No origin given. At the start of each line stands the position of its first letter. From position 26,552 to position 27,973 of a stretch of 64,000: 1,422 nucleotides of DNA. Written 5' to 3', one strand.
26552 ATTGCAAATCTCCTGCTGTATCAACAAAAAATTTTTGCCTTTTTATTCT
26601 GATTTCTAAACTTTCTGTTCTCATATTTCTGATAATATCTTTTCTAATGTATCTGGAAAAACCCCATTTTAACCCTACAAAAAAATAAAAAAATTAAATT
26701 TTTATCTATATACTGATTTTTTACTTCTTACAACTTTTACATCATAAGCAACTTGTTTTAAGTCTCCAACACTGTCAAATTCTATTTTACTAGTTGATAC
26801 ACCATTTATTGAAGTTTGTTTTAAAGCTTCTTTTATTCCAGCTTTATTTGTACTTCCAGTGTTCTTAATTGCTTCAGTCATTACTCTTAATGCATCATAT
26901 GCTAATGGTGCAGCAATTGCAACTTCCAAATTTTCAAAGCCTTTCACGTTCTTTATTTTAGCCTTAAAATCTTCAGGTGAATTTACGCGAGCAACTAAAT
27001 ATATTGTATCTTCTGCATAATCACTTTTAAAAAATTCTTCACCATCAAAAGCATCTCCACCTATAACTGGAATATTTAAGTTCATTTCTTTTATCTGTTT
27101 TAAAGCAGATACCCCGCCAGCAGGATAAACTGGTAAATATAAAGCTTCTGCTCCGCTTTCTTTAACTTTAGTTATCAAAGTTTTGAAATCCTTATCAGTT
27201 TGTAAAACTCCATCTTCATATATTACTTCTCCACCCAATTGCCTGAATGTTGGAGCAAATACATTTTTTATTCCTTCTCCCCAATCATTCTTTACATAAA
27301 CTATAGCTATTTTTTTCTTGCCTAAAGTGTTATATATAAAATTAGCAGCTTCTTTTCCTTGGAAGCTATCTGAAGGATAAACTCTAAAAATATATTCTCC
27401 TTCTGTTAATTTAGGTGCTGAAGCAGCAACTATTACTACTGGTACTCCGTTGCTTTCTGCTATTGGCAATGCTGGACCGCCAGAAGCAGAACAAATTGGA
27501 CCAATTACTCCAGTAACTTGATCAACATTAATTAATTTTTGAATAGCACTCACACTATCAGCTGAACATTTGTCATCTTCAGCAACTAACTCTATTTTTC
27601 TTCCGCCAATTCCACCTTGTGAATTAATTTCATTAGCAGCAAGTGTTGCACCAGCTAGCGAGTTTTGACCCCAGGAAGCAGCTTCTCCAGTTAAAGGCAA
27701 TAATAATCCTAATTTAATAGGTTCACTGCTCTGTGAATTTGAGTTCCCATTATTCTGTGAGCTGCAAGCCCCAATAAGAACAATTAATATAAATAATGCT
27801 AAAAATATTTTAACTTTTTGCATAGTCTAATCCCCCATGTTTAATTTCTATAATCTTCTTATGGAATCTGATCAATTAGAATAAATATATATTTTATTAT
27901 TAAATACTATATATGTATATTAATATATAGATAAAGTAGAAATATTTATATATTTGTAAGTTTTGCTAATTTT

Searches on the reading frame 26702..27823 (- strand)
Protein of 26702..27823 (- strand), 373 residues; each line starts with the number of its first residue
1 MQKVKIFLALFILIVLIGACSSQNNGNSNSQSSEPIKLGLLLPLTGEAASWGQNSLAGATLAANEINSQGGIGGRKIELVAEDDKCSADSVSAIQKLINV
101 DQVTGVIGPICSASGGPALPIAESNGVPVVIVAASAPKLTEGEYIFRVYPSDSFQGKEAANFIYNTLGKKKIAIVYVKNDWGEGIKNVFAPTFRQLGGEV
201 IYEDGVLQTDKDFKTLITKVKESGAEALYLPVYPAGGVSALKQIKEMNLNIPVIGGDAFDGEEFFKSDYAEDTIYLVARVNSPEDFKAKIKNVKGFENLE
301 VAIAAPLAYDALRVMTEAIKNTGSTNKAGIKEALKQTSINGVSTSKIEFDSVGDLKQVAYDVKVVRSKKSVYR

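Call 83: search_protein_families(library=pfam, proteins=[window:26702-27823:-], max_evalue=0.001)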
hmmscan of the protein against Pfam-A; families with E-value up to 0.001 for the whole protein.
window:26702-27823:- (373 aa): 4 families
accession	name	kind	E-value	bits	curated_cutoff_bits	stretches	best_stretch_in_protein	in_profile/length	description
PF13458.12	Peripla_BP_6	-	3e-54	185.4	31.7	1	35-350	1-323/343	Periplasmic binding protein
PF01094.35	ANF_receptor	-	2.6e-28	99.5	25.4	1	59-362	6-347/353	Receptor family ligand binding region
PF13433.12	Peripla_BP_5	-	1.9e-17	63.9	27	1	36-340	1-312/363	Periplasmic binding protein domain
PF04348.19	LppC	-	3.4e-06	26.4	28.8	1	31-201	214-378/563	LppC putative lipoprotein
